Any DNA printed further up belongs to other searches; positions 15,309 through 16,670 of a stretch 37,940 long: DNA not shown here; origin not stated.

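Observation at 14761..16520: ThiC-family enzyme translationally coupled to an IPT/Tzs-like isopentenyltransferase: candidate undescribed nucleotide-derived metabolite or signal pathway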

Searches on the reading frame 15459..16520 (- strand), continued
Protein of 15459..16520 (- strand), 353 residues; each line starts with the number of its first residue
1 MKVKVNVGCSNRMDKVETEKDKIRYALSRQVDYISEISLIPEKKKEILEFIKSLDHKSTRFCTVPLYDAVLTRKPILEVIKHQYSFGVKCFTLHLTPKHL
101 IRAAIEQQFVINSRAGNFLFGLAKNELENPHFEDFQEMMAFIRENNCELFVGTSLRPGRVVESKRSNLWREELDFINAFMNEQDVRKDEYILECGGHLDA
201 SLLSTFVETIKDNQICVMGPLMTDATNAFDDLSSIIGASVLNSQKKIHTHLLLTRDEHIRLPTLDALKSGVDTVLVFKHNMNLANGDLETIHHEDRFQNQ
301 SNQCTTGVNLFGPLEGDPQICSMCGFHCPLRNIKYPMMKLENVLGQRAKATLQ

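Call 41: search_protein_families(library=pfam, proteins=[P0060, P0061, P0063, P0064, P0065, P0066, P0067, P0070, P0071, P0072], max_evalue=0.01)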
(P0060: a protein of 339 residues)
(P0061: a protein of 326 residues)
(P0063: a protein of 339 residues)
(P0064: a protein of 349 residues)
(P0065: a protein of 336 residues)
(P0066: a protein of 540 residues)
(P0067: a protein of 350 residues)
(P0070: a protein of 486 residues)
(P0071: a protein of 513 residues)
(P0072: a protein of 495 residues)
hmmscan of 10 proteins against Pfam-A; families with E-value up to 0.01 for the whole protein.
P0060 (339 aa): 1 family
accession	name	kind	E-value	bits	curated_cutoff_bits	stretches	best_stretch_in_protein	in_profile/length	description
PF01964.24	ThiC_Rad_SAM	-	4.8e-31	108.4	25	1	2-328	60-398/420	Radical SAM ThiC family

P0061 (326 aa): 2 families
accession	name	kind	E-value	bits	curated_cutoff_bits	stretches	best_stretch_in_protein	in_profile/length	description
PF01964.24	ThiC_Rad_SAM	-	1.5e-38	133.1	25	1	4-295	58-371/420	Radical SAM ThiC family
PF06368.17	Met_asp_mut_E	-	0.0013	17.8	26.6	1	213-292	253-329/441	Methylaspartate mutase E chain (MutE)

P0063 (339 aa): 1 family
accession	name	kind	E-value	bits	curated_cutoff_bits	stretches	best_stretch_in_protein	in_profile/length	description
PF01964.24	ThiC_Rad_SAM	-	2.6e-33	115.9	25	1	3-336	60-416/420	Radical SAM ThiC family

P0064 (349 aa): 1 family
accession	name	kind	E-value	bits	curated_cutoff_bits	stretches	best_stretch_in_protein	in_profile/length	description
PF01964.24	ThiC_Rad_SAM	-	1.3e-28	100.4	25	1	2-344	58-419/420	Radical SAM ThiC family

P0065 (336 aa): 1 family
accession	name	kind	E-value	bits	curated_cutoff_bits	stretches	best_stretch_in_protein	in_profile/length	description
PF01964.24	ThiC_Rad_SAM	-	1.4e-29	103.6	25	1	6-331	61-415/420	Radical SAM ThiC family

P0066 (540 aa): 3 families
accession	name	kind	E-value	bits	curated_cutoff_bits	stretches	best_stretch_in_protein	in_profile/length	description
PF01964.24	ThiC_Rad_SAM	-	3.3e-20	72.7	25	1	2-360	60-418/420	Radical SAM ThiC family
PF13238.12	AAA_18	-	0.00089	20.2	29.4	1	380-421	1-41/128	AAA domain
PF13173.12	AAA_14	-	0.0042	17.5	27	0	377-471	2-96/129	AAA domain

P0067 (350 aa): 2 families
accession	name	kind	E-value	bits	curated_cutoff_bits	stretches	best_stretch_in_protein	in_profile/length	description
PF01964.24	ThiC_Rad_SAM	-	4.7e-30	105.1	25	1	4-309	63-373/420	Radical SAM ThiC family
PF13785.11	DUF4178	-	0.0065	17.1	25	0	130-212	40-112/136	Domain of unknown function (DUF4178)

P0070 (486 aa): 1 family
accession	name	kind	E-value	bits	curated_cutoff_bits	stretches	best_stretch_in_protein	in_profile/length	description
PF01964.24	ThiC_Rad_SAM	-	2.1e-28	99.7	25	1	4-324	62-416/420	Radical SAM ThiC family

P0071 (513 aa): 1 family
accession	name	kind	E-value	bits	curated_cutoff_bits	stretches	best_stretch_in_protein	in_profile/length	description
PF01964.24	ThiC_Rad_SAM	-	9.2e-27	94.3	25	1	2-281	60-346/420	Radical SAM ThiC family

P0072 (495 aa): 1 family
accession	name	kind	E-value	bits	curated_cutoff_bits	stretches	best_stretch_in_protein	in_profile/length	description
PF01964.24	ThiC_Rad_SAM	-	4.7e-26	92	25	1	2-271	60-345/420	Radical SAM ThiC family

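Call 48: find_homologous_proteins(query=A5, max_evalue=1e-20)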
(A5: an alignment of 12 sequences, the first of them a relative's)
Query A5 (12 sequences) (540 aa, profile of the alignment): 3 proteins with E <= 1e-20 among 6308 candidates.
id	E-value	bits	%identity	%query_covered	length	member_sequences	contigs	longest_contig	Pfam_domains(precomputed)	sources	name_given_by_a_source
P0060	7.0e-123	428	38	67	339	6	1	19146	PF01964.25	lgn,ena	-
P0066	3.2e-119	416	100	100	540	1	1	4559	PF01964.25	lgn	-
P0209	1.2e-39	154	21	66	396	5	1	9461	PF01964.25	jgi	-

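Call 49: find_encoding_contigs(protein=P0060, flank=10000, max_places=3)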
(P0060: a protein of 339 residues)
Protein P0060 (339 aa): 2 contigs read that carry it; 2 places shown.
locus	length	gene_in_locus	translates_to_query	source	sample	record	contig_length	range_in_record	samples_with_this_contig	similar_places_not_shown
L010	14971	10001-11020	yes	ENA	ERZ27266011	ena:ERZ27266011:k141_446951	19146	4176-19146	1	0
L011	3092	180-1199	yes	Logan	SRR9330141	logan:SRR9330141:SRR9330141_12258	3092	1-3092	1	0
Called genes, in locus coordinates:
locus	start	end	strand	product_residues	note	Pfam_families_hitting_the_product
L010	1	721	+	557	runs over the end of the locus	PF02463:SMC_N (weak), PF13476:AAA_23 (weak), PF13558:SbcC_Walker_B (faint)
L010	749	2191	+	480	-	-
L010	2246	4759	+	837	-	-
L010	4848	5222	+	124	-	-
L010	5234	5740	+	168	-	PF08722:Tn7_TnsA-like_N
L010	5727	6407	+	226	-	PF26869:Phage_T4_gp2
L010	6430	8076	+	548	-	PF07230:Portal_T4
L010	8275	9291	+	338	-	PF20755:DUF6834_C (weak)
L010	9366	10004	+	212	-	-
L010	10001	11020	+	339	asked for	PF01964:ThiC_Rad_SAM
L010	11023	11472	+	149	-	-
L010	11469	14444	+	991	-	-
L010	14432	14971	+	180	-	?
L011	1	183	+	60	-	?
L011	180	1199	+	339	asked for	PF01964:ThiC_Rad_SAM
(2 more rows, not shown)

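Call 50: find_encoding_contigs(protein=P0066, flank=5000, max_places=3)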
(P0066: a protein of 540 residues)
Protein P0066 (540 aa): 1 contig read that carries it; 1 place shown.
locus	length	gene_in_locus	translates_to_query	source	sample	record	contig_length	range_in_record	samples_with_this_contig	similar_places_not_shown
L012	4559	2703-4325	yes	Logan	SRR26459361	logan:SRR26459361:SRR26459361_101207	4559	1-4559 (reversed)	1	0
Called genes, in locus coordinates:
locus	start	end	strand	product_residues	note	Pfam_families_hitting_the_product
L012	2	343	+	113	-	?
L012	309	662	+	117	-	PF14216:DUF4326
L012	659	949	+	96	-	-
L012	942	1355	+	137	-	-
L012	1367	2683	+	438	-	PF00929:RNase_T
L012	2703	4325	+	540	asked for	PF01964:ThiC_Rad_SAM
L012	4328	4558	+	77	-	?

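Call 51: search_protein_families(library=phrogs, proteins=[window:15459-16520:-, P0060, P0066, L010:9366-10004:+, L010:11023-11472:+, L010:11469-14444:+, L010:8275-9291:+], max_evalue=0.001)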
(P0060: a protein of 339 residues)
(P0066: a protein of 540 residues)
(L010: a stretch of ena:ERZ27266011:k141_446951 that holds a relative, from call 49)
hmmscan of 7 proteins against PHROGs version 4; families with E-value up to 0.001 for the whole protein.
window:15459-16520:- (353 aa): 0 families

P0060 (339 aa): 0 families

P0066 (540 aa): 0 families

L010:9366-10004:+ (212 aa): 1 family
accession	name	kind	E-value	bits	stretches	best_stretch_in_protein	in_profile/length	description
phrog_7683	-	unknown function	6.9e-15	56.3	1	62-211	46-190/200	-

L010:11023-11472:+ (149 aa): 1 family
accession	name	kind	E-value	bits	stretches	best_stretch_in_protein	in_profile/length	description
phrog_761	-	other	0.00017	22.4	1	2-43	20-68/362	thymidylate kinase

L010:11469-14444:+ (991 aa): 5 families
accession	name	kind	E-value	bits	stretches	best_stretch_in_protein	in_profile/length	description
phrog_16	-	DNA, RNA and nucleotide metabolism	4.7e-22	79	1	144-458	328-593/986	DNA helicase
phrog_11371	-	unknown function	1.6e-17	64.7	1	709-956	2-244/383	-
phrog_3689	-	other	2.3e-05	24.7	1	660-723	16-80/348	DNA methyltransferase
phrog_16694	-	unknown function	0.00018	20.6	1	412-459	623-669/1010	-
phrog_799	-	other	0.00032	21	1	710-755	283-330/458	DNA methyltransferase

L010:8275-9291:+ (338 aa): 1 family
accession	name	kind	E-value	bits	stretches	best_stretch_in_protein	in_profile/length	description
phrog_24943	-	DNA, RNA and nucleotide metabolism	1.2e-30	107.9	1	1-279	1-304/350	DNA polymerase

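Call 52: search_dna_similar(query=P0060, collection=phages, mode=protein, max_evalue=0.00001, max_rows=40)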
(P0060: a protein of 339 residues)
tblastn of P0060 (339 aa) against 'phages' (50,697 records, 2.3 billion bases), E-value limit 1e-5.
Records with a match: 8; places in all: 8; records where one place covers at least 80% of the query: 7.
Best place of each record, by identity: <60% 8.
By first word of the organism name: Bacteriophage 3; Salmonella 3; Acinetobacter 2.
By host as written in the record: - 5; Homo sapiens 2; Salmonella enterica subsp. enterica serovar Kentucky 1.
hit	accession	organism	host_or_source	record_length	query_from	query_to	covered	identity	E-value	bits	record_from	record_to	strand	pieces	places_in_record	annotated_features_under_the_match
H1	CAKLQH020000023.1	Acinetobacter phage MD-2021a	not known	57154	1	336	99%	24.2%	5e-11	70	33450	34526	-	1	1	thiC: thiamine biosynthesis protein ThiC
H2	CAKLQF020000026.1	Acinetobacter phage MD-2021a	not known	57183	1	336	99%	24.2%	5e-11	70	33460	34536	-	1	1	thiC: thiamine biosynthesis protein ThiC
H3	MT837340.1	Bacteriophage sp.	human fecal samples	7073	2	336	99%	22.9%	5e-8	61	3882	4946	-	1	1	record has no annotation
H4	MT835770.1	Bacteriophage sp.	human fecal samples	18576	2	338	99%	21.6%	4e-10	67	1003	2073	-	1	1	record has no annotation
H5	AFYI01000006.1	Salmonella enterica subsp. enterica serovar Infantis str. ...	Homo sapiens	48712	1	294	87%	22.8%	4e-8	61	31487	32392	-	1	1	thiamine biosynthesis protein ThiC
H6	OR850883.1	Salmonella phage S.Kent 1-2-1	Salmonella enterica subsp. enterica ...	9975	1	294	87%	22.5%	1e-7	59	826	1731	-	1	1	record has no annotation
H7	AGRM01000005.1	Salmonella enterica subsp. houtenae str. ATCC BAA-1581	Homo sapiens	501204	1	294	87%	22.0%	9e-8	60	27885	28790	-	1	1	thiamine biosynthesis protein ThiC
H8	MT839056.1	Bacteriophage sp.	human fecal samples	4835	68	338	80%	22.7%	1e-8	62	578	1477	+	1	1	record has no annotation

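Call 53: find_related_loci(query=A5, collection=viral_contigs, flank=6000)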
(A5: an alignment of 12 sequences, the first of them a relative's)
Query A5 (540 aa) in viral_contigs; peptide patterns used: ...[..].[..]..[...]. (x = any residue, [..] = any of these).
3 stretches matched a pattern; 1 encode a relative of the query (tblastn E <= 1e-3); 1 distinct loci.
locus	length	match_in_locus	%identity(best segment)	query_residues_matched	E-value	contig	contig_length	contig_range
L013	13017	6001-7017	33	4-363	9e-49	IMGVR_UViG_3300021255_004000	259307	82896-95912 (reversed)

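Call 54: find_related_loci(query=A3, collection=viral_contigs, flank=6000)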
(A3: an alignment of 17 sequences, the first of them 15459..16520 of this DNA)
Query A3 (353 aa) in viral_contigs; peptide patterns used: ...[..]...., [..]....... (x = any residue, [..] = any of these).
10 stretches matched a pattern, but none encodes a relative of the query by tblastn (E <= 1e-3).

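Call 72: search_protein_families(library=pfam, proteins=[L010:9366-10004:+, L010:11023-11472:+, L010:11469-14444:+, L010:8275-9291:+, L013:4401-5636:+, L013:8508-8978:+, L013:8975-9523:+, L013:7501-8091:+, L013:1847-3748:+, L012:942-1355:+], max_evalue=0.01)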
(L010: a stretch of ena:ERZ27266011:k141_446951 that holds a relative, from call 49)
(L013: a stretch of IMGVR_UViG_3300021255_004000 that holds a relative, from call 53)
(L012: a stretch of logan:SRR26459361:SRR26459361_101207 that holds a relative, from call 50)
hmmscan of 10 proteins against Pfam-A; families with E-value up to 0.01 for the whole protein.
L010:9366-10004:+ (212 aa): 0 families

L010:11023-11472:+ (149 aa): 5 families
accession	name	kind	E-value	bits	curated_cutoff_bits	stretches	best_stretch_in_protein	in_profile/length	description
PF13207.12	AAA_17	-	2.1e-05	25.2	27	1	7-54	1-44/136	AAA domain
PF13521.12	AAA_28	-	0.0029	18.3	27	1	4-65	2-63/164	AAA domain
PF20720.3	nSTAND3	-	0.003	17.7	27.2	0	4-128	20-104/155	Novel STAND NTPase 3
PF13238.12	AAA_18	-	0.0041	18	29.4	1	4-86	1-94/128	AAA domain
PF01926.29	MMR_HSR1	-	0.0058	17.2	21.9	1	4-59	2-57/113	50S ribosome-binding GTPase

L010:11469-14444:+ (991 aa): 4 families
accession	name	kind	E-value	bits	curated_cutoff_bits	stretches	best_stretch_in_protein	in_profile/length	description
PF07669.17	Eco57I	-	0.00095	19.7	25.3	1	692-724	69-88/171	Eco57I restriction-modification methylase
PF00176.29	SNF2-rel_dom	-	0.0012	18.4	24.9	1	158-225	93-163/290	SNF2-related domain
PF00270.35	DEAD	-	0.0015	18.8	26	0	41-93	18-71/167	DEAD/DEAH box helicase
PF00271.37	Helicase_C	-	0.0083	16.8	23.5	0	395-450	58-109/110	Helicase conserved C-terminal domain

L010:8275-9291:+ (338 aa): 1 family
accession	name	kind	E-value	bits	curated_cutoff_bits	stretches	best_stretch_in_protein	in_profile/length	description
PF20755.2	DUF6834_C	-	4.4e-06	27.4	27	1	222-324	8-111/129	Domain of unknown function (DUF6834), C-terminal domain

L013:4401-5636:+ (411 aa): 1 family
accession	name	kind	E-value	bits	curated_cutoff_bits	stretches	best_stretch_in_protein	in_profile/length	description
PF09511.15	RNA_lig_T4_1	-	2.4e-08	34.6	28.3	1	58-277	1-226/227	RNA ligase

L013:8508-8978:+ (156 aa): 1 family
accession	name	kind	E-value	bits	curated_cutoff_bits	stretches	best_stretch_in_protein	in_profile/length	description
PF13671.12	AAA_33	-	0.0095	16.7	27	0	4-95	2-99/143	AAA domain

L013:8975-9523:+ (182 aa): 2 families
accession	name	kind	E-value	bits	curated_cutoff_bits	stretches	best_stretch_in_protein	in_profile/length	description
PF00149.33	Metallophos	-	8e-08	33.4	21.5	1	13-158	4-190/191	Calcineurin-like phosphoesterase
PF12850.12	Metallophos_2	-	9.5e-08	32.6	27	1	13-170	4-130/154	Calcineurin-like phosphoesterase superfamily domain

L013:7501-8091:+ (196 aa): 0 families

L013:1847-3748:+ (633 aa): 0 families

L012:942-1355:+ (137 aa): 0 families

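Call 82: find_related_loci(query=A3, collection=metagenome_contigs, flank=5000)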
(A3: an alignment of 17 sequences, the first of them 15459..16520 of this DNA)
Query A3 (353 aa) in metagenome_contigs; peptide patterns used: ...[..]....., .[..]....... (x = any residue, [..] = any of these).
17 stretches matched a pattern; 4 encode a relative of the query (tblastn E <= 1e-3); 4 distinct loci.
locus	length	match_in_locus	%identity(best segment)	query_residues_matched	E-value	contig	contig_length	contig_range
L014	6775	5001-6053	75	1-351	0e+0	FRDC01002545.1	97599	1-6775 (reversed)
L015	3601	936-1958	72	1-341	0e+0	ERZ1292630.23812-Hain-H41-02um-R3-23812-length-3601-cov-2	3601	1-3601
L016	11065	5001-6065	31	3-334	3e-48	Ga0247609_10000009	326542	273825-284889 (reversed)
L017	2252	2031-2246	81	1-72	6e-34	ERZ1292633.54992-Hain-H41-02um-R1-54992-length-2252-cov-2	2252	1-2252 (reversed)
